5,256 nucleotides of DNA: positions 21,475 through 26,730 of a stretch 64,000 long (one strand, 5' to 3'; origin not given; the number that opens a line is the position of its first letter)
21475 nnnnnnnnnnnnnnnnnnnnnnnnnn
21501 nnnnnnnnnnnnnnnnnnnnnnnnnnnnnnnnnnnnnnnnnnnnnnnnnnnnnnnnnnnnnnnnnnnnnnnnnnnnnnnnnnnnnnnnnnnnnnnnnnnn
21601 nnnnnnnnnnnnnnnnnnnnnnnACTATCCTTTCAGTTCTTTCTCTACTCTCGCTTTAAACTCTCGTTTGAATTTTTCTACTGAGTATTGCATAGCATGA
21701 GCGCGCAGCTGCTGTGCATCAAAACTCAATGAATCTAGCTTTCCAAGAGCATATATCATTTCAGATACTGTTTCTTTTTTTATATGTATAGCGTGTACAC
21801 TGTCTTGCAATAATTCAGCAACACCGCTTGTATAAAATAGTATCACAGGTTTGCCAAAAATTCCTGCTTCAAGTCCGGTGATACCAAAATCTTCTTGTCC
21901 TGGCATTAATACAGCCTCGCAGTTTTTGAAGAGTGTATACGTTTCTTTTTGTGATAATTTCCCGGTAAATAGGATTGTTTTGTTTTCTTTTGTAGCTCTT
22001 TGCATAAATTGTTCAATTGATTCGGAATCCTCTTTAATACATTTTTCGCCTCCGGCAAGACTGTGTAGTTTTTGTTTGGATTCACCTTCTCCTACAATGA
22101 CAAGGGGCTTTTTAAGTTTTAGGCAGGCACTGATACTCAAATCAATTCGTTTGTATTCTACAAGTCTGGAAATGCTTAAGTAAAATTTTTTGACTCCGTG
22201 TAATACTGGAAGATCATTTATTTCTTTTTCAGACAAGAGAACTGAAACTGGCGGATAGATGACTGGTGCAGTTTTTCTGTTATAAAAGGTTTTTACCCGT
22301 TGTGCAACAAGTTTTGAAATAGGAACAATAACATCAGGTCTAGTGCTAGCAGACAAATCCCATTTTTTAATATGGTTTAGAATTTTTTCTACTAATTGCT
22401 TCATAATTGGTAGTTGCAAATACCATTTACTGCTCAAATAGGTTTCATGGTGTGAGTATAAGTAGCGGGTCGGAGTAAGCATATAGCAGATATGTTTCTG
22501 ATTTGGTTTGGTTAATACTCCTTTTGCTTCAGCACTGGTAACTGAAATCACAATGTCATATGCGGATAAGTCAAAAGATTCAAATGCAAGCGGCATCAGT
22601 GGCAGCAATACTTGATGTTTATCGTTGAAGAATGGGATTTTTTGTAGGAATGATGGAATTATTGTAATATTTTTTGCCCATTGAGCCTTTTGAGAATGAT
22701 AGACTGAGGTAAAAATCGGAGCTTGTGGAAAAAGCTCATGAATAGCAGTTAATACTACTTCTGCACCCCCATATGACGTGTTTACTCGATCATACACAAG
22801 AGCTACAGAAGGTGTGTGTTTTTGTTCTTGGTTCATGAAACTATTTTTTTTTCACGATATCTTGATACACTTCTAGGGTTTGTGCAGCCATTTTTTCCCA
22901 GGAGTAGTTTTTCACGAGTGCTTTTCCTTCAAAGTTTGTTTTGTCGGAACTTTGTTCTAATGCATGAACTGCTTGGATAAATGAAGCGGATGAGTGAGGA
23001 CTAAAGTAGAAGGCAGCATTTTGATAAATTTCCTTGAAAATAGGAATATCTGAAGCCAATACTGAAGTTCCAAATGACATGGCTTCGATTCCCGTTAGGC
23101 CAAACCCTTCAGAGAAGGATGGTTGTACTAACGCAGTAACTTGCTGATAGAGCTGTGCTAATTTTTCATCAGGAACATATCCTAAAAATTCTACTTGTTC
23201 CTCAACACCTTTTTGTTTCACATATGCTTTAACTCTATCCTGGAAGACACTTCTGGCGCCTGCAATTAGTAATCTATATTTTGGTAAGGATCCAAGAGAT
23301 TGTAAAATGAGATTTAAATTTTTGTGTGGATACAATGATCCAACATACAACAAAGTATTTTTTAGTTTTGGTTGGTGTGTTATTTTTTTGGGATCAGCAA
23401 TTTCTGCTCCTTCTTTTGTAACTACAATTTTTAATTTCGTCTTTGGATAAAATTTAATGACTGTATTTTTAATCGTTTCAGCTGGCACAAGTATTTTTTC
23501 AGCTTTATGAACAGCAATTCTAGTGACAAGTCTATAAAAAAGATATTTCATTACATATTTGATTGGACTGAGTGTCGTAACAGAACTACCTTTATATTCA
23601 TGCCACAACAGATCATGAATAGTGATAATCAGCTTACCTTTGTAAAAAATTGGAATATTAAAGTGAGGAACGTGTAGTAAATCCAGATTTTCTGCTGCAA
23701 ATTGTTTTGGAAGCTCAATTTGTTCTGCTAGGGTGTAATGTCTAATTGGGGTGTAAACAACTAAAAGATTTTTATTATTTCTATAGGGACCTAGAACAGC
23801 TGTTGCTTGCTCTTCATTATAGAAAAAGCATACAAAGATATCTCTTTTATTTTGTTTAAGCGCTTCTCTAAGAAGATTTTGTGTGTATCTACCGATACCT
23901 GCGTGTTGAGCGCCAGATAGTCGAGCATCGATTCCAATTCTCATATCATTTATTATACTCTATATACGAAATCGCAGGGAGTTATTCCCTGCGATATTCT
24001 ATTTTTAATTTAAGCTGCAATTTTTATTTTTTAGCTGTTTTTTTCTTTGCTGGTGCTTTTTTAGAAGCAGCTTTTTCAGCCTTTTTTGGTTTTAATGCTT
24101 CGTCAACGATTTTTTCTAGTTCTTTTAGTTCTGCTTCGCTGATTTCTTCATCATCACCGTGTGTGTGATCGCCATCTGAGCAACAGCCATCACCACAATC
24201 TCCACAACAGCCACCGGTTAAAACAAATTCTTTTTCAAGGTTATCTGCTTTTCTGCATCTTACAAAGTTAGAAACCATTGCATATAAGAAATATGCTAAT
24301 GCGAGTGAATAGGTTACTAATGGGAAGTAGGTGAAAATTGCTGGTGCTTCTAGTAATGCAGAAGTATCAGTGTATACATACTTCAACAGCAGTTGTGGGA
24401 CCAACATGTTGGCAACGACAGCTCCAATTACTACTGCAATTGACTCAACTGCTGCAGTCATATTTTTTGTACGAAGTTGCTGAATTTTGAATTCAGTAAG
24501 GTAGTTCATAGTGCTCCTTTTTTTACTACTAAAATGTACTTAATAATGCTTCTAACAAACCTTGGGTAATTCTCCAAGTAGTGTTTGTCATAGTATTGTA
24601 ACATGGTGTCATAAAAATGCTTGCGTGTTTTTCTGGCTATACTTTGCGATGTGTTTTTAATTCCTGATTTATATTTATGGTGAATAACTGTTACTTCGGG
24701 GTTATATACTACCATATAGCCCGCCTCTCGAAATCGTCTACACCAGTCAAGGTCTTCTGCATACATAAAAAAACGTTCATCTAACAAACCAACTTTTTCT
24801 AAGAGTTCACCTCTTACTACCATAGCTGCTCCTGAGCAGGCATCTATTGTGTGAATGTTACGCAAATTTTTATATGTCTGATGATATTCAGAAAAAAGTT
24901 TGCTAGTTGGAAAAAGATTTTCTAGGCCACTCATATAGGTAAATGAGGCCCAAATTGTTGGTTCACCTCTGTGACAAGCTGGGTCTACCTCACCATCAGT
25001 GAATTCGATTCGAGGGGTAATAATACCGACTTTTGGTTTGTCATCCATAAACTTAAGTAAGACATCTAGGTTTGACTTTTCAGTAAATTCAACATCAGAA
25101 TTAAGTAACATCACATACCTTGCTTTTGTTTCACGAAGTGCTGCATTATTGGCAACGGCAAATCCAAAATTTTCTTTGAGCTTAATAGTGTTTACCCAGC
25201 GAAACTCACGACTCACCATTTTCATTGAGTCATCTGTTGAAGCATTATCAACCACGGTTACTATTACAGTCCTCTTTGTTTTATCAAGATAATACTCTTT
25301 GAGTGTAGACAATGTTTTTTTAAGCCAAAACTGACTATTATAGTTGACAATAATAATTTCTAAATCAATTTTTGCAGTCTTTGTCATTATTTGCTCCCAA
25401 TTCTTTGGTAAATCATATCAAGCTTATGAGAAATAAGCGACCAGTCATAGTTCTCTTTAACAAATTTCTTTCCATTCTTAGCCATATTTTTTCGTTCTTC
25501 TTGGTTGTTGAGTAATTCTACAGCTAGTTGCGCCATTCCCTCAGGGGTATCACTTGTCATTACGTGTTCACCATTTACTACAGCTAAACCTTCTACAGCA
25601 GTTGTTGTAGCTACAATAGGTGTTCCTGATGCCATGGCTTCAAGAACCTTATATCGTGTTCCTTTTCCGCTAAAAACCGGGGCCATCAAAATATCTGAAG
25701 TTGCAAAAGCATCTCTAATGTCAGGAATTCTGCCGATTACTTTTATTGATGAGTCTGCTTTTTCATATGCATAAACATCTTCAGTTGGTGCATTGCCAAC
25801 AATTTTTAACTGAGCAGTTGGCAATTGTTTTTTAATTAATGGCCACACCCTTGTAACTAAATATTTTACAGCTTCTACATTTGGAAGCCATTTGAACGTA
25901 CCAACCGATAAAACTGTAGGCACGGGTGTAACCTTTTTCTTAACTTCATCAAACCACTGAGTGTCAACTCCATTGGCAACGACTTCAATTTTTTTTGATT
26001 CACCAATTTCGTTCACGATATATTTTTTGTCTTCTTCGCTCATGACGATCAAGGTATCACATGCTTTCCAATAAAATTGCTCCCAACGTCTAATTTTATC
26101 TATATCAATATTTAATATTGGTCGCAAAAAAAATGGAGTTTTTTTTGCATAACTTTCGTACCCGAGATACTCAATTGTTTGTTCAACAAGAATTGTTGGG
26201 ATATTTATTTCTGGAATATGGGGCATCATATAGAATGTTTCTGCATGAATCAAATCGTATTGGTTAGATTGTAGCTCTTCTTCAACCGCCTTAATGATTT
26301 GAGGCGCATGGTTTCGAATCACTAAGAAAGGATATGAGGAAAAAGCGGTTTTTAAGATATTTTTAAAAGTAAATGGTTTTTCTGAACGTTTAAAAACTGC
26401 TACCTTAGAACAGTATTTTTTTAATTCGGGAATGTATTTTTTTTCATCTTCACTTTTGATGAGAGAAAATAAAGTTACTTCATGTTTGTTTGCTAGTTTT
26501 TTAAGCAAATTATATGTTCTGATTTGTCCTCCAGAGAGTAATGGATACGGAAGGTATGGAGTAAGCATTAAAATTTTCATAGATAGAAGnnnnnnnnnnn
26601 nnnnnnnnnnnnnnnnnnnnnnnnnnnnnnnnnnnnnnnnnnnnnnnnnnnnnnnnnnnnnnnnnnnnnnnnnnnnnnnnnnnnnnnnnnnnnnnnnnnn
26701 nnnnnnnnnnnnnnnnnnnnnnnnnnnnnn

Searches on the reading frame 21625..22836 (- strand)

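Call 79: search_protein_families(library=pfam, proteins=[window:21625-22836:-], max_evalue=0.001)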
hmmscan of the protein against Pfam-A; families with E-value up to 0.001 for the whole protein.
window:21625-22836:- (403 aa): 3 families
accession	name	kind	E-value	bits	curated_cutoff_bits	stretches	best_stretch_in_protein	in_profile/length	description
PF00534.26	Glycos_transf_1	-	5.1e-18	65.6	26.4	1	216-363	15-151/172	Glycosyl transferases group 1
PF13692.12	Glyco_trans_1_4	-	1.3e-12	48.6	27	1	220-367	5-139/142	Glycosyl transferases group 1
PF20706.3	GT4-conflict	-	1.7e-09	37.6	26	1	166-357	146-334/385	Family 4 Glycosyltransferase in conflict systems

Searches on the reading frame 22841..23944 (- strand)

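Call 79: search_protein_families(library=pfam, proteins=[window:22841-23944:-], max_evalue=0.001)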
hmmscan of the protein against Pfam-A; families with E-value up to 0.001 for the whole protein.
window:22841-23944:- (367 aa): 4 families
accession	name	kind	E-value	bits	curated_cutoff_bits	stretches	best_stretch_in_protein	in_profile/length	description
PF00534.26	Glycos_transf_1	-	1.7e-30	106.2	26.4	1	189-334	9-160/172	Glycosyl transferases group 1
PF13692.12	Glyco_trans_1_4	-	2e-23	83.7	27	1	196-329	2-139/142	Glycosyl transferases group 1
PF20706.3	GT4-conflict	-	1.6e-09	37.7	26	1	174-299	175-312/385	Family 4 Glycosyltransferase in conflict systems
PF13439.12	Glyco_transf_4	-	4.6e-08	33.7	28.5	1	16-175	3-161/170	Glycosyltransferase Family 4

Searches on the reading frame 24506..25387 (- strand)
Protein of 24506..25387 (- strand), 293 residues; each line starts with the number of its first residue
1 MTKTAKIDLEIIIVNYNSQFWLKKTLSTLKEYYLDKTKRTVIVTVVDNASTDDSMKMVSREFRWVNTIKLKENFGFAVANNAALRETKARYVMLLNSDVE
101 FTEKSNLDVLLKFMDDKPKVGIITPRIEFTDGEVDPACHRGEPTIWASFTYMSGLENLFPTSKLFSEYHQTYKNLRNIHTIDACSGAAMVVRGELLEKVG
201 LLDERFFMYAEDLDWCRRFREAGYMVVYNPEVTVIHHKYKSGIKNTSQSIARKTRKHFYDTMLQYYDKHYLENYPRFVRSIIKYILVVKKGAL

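Call 10: search_protein_families(library=pfam, proteins=[window:24506-25387:-], max_evalue=0.001)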
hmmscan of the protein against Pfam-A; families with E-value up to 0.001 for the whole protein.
window:24506-25387:- (293 aa): 5 families
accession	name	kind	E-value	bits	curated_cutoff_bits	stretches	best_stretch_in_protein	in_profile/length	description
PF00535.33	Glycos_transf_2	-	3e-17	63.5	23.3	1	11-163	2-132/168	Glycosyl transferase family 2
PF13641.12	Glyco_tranf_2_3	-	3.2e-11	44.1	27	1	10-255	4-226/230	Glycosyltransferase like family 2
PF13712.12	Glyco_tranf_2_5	-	5.8e-10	39.7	27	1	65-248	30-201/210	Glycosyltransferase like family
PF13506.12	Glyco_transf_21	-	6.9e-08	32.6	21.7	1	81-254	23-170/174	Glycosyl transferase family 21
PF13632.12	Glyco_trans_2_3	-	2.7e-07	31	27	1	91-244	1-130/198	Glycosyl transferase family group 2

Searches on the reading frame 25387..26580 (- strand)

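Call 10: search_protein_families(library=pfam, proteins=[window:25387-26580:-], max_evalue=0.001)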
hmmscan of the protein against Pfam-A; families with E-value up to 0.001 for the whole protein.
window:25387-26580:- (397 aa): 4 families
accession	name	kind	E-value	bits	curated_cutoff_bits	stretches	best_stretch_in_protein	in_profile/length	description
PF13692.12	Glyco_trans_1_4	-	2.8e-23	83.2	27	1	221-359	2-142/142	Glycosyl transferases group 1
PF00534.26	Glycos_transf_1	-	1e-14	54.9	26.4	1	217-372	12-171/172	Glycosyl transferases group 1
PF13439.12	Glyco_transf_4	-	1.2e-14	55.1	28.5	1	16-208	2-169/170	Glycosyltransferase Family 4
PF13524.12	Glyco_trans_1_2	-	1.4e-10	41.8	25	1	251-381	10-136/144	Glycosyl transferase-like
